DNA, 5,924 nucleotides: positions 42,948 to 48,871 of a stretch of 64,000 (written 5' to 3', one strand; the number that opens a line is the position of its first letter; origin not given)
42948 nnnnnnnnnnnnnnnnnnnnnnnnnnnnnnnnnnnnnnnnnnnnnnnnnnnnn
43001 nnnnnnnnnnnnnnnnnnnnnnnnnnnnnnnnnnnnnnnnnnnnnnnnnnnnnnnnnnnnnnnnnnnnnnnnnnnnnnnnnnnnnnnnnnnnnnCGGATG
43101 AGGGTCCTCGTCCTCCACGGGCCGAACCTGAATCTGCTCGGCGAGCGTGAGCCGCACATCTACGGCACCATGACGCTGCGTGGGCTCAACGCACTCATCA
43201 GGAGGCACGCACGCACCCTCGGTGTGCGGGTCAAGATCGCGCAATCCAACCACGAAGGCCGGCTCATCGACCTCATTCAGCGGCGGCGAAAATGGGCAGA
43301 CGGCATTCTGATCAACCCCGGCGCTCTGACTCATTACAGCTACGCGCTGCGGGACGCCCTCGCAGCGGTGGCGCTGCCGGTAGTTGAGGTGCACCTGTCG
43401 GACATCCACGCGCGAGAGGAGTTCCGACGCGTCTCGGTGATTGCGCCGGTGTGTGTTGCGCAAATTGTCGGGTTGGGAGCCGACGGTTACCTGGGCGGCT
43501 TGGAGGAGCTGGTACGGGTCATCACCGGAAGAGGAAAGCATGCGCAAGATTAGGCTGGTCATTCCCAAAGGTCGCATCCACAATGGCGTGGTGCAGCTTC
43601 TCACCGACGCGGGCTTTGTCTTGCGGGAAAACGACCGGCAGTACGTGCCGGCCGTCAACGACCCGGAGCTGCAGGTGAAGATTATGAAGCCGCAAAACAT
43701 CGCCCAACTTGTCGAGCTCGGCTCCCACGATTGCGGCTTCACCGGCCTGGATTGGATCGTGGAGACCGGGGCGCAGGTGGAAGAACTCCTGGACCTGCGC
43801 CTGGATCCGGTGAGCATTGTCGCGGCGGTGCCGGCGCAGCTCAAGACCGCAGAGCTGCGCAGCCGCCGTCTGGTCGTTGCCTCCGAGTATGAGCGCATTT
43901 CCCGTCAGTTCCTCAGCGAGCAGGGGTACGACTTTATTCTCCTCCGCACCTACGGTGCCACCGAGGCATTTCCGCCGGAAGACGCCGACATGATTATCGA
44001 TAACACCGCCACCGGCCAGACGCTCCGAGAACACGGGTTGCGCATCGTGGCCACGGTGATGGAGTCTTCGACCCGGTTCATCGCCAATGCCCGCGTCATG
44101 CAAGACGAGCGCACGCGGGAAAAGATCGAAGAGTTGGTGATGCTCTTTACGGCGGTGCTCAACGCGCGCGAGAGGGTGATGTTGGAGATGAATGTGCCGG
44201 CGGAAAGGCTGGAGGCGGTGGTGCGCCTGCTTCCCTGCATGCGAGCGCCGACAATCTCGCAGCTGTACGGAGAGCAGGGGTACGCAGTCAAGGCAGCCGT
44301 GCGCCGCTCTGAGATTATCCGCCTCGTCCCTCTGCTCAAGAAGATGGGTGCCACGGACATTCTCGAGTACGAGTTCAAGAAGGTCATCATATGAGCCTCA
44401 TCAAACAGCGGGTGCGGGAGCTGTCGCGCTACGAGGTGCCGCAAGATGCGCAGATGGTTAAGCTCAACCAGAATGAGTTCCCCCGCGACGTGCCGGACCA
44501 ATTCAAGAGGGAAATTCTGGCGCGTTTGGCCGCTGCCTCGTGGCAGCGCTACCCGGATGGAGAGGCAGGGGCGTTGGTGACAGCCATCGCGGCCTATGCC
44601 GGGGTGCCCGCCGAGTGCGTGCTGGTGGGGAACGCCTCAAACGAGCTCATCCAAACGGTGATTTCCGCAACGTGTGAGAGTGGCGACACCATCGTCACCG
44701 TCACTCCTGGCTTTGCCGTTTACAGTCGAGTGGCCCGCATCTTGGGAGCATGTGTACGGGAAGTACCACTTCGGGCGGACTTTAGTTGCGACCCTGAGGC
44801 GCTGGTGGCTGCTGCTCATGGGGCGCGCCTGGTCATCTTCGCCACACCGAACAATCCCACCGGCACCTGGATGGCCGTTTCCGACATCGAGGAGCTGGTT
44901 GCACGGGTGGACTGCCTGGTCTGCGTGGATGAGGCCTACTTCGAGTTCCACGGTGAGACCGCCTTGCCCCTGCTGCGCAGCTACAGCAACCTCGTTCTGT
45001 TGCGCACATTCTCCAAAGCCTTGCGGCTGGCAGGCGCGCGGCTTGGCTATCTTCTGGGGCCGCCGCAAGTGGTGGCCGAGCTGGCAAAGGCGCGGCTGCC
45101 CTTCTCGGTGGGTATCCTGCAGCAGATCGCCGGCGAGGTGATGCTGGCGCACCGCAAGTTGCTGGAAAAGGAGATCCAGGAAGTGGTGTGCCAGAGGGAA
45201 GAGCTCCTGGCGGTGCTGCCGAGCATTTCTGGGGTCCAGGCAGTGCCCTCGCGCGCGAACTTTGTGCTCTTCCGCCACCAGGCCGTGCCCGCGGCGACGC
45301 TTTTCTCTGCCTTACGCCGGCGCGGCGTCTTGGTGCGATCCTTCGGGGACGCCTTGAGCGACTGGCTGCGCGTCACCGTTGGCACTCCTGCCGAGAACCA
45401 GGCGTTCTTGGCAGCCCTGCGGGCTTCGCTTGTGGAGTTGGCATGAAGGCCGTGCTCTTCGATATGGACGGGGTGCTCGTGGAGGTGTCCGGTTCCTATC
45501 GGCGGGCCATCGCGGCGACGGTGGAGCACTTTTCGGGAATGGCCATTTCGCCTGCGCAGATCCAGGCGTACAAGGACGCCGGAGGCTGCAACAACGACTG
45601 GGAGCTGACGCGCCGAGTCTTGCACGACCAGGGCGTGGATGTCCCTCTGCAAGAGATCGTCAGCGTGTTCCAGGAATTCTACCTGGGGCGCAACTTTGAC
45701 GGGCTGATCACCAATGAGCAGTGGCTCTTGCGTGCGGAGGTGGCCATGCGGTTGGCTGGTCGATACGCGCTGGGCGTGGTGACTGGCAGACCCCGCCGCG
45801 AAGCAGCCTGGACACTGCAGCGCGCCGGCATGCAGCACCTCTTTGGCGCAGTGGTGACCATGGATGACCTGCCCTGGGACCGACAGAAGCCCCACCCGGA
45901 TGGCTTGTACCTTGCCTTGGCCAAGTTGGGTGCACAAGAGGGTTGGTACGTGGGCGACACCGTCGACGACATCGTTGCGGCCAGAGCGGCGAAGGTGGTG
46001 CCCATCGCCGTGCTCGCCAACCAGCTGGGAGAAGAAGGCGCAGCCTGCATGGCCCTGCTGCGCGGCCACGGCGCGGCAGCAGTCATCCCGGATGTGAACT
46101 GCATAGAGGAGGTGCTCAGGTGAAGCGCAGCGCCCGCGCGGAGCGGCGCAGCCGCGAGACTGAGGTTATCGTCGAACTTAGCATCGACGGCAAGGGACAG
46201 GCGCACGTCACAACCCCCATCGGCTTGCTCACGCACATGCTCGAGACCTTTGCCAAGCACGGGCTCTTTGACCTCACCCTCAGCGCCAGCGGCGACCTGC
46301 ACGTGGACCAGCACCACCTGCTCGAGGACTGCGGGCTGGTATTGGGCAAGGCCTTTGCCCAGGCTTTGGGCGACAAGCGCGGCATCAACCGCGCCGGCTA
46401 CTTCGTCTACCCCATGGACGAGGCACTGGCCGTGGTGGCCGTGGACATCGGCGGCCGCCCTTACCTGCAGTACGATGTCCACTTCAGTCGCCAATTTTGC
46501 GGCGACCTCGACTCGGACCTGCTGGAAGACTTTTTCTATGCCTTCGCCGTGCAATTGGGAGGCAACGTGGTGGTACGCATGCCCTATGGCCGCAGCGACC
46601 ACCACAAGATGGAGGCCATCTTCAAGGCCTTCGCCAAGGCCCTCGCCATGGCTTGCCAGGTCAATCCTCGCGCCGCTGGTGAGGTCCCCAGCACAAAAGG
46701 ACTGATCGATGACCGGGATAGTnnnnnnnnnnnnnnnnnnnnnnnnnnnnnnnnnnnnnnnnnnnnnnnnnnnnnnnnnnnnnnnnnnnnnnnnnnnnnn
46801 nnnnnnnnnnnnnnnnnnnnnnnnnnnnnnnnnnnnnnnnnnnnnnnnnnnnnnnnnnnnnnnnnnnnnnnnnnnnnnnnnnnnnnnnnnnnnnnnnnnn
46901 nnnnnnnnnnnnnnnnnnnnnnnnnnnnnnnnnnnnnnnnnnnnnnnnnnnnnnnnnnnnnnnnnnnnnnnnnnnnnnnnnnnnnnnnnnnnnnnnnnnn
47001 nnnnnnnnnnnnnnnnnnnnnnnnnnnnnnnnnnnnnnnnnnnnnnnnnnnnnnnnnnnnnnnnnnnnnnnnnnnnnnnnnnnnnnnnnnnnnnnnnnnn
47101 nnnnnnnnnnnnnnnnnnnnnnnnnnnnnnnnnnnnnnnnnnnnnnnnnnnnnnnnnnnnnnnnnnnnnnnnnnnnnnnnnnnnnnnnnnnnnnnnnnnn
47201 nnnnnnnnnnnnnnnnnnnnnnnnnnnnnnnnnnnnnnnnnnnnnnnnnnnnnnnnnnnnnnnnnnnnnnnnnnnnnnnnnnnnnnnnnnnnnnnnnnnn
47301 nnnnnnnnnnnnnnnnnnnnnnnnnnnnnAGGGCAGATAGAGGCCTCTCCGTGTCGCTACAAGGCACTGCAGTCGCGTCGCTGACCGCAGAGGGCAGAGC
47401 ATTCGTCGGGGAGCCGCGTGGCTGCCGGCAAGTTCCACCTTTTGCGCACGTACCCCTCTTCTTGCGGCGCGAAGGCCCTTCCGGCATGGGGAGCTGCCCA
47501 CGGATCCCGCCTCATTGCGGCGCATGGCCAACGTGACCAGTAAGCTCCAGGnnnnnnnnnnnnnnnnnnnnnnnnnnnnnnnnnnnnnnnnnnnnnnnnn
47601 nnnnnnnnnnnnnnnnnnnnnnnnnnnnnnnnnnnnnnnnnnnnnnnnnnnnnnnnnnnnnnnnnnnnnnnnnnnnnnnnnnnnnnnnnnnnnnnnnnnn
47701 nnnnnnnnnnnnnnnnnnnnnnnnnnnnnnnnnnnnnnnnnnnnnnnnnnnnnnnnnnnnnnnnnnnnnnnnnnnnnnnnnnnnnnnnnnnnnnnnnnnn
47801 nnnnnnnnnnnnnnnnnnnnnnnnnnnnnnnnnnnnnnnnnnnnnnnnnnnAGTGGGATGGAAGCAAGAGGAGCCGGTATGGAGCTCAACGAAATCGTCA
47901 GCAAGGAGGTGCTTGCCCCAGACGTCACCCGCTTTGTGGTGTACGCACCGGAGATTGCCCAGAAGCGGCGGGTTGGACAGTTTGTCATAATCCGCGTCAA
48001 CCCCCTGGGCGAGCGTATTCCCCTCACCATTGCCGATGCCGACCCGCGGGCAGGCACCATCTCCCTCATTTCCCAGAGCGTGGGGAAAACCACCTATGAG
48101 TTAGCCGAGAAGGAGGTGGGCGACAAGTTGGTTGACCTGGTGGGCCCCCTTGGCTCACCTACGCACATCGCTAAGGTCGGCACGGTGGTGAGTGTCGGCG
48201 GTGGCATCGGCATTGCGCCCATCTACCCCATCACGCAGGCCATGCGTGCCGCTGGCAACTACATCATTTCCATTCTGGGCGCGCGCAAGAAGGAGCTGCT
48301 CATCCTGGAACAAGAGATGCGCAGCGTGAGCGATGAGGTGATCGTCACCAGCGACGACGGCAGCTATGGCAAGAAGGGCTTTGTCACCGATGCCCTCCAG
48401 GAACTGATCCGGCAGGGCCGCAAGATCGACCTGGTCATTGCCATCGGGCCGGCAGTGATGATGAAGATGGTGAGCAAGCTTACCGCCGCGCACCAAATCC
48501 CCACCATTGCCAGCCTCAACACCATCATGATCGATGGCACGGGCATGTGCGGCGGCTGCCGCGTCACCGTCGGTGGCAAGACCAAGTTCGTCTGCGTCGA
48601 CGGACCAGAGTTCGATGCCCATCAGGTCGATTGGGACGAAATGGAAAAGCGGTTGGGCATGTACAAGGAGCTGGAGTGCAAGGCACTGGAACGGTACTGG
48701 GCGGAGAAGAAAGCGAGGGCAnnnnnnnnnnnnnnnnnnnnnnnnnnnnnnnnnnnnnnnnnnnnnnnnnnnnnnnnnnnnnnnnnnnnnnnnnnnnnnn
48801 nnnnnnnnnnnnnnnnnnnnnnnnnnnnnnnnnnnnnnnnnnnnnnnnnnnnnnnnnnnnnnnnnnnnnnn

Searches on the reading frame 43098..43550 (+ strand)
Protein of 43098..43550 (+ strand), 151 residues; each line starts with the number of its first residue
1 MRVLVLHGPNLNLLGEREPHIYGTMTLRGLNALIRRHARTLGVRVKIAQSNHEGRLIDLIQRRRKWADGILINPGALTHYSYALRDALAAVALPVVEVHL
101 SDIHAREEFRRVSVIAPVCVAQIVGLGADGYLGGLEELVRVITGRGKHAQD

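Call 9: search_protein_families(library=pfam, proteins=[window:43098-43550:+], max_evalue=0.00001)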
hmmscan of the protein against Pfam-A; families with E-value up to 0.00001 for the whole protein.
window:43098-43550:+ (151 aa): 1 family
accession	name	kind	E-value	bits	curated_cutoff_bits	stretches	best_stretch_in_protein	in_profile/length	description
PF01220.24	DHquinase_II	-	1.3e-57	193.8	23.3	1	2-138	1-137/138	Dehydroquinase class II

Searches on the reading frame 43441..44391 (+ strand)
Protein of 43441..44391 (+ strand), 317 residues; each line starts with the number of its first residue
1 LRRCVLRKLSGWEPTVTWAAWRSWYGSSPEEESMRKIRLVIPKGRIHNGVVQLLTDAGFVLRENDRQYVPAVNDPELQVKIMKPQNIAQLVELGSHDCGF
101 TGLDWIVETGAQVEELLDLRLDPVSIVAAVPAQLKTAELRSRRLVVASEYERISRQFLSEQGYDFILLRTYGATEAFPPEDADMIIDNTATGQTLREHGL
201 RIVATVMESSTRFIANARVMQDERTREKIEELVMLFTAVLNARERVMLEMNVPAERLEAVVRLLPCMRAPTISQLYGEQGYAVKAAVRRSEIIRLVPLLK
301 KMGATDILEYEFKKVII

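Call 9: search_protein_families(library=pfam, proteins=[window:43441-44391:+], max_evalue=0.00001)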
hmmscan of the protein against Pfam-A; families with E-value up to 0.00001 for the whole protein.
window:43441-44391:+ (317 aa): 2 families
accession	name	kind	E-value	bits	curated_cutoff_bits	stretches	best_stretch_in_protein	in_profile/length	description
PF01634.23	HisG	-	1.3e-37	129.6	25.5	1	83-234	1-154/158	ATP phosphoribosyltransferase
PF08029.16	HisG_C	-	1.2e-23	83.4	23.5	1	242-313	1-72/73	HisG, C-terminal domain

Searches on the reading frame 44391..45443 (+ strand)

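Call 9: search_protein_families(library=pfam, proteins=[window:44391-45443:+], max_evalue=0.00001)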
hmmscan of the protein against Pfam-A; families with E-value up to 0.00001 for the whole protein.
window:44391-45443:+ (351 aa): 2 families
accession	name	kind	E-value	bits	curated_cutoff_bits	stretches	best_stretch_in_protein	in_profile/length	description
PF00155.27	Aminotran_1_2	-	9.2e-51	173.6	19.7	1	21-343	2-361/361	Aminotransferase class I and II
PF00266.25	Aminotran_5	-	6.5e-09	35.7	21.5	1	83-182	73-177/371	Aminotransferase class-V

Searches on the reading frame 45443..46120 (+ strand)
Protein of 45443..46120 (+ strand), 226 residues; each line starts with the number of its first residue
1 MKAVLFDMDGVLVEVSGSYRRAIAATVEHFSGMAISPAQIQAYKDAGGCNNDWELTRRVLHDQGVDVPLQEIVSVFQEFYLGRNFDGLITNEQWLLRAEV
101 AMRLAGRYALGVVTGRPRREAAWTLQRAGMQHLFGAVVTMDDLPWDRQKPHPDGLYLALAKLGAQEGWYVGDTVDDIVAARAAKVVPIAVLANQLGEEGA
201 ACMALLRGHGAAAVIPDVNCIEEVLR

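Call 43: search_protein_families(library=pfam, proteins=[window:45443-46120:+], max_evalue=1e-7)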
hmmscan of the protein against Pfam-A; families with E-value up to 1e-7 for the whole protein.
window:45443-46120:+ (226 aa): 2 families
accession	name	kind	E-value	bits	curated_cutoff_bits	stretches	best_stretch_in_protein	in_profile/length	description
PF00702.32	Hydrolase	-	2.3e-19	71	26.4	1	1-183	1-190/191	haloacid dehalogenase-like hydrolase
PF13419.12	HAD_2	-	4e-17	63.3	23.8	1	4-190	1-178/178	Haloacid dehalogenase-like hydrolase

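Call 51: search_protein_families(library=ncbifam, proteins=[window:45443-46120:+], max_evalue=1e-10)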
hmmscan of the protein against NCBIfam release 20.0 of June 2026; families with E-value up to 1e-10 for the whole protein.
window:45443-46120:+ (226 aa): 8 families
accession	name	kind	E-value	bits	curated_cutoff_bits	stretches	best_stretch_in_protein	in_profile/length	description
TIGR01548.1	HAD-SF-IA-hyp1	hypoth_equivalog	3e-47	160.7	140.2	1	3-183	2-197/197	TIGR01548 family HAD-type hydrolase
TIGR01449.2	PGP_bact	equivalog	3.5e-17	62.7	180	1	4-190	1-183/213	phosphoglycolate phosphatase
NF009697.0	PRK13222.1-4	equivalog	2.8e-16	59.5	327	1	1-189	7-192/232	phosphoglycolate phosphatase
NF009695.0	PRK13222.1-2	equivalog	2.9e-15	56.4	225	1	1-189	6-192/226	phosphoglycolate phosphatase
NF009804.0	PRK13288.1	equivalog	9.4e-15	54.7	218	1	2-190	4-181/215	pyrophosphatase PpaX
TIGR02253.1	CTE7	subfamily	3e-14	53.3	169.75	1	2-190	3-194/221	TIGR02253 family HAD-type hydrolase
TIGR02009.1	PGMB-YQAB-SF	subfamily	1.6e-11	44.8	153.35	1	1-189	1-185/186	beta-phosphoglucomutase family hydrolase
TIGR01549.1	HAD-SF-IA-v1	subfamily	5.9e-11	43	23.3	0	98-183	68-148/149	HAD-IA family hydrolase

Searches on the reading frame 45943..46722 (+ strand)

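Call 9: search_protein_families(library=pfam, proteins=[window:45943-46722:+], max_evalue=0.00001)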
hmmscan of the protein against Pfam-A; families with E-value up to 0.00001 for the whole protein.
window:45943-46722:+ (260 aa): 1 family
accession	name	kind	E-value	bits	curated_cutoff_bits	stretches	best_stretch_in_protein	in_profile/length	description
PF00475.24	IGPD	-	1.4e-58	197.5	27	1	91-234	1-144/144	Imidazoleglycerol-phosphate dehydratase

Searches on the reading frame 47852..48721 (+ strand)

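Call 43: search_protein_families(library=pfam, proteins=[window:47852-48721:+], max_evalue=1e-7)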
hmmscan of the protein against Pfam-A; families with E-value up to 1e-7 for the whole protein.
window:47852-48721:+ (290 aa): 1 family
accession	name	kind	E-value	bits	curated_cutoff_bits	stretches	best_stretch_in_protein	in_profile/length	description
PF10418.14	DHODB_Fe-S_bind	-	1.7e-14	53.7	23.9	1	223-260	1-41/41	Iron-sulfur cluster binding domain of dihydroorotate dehydrogenase B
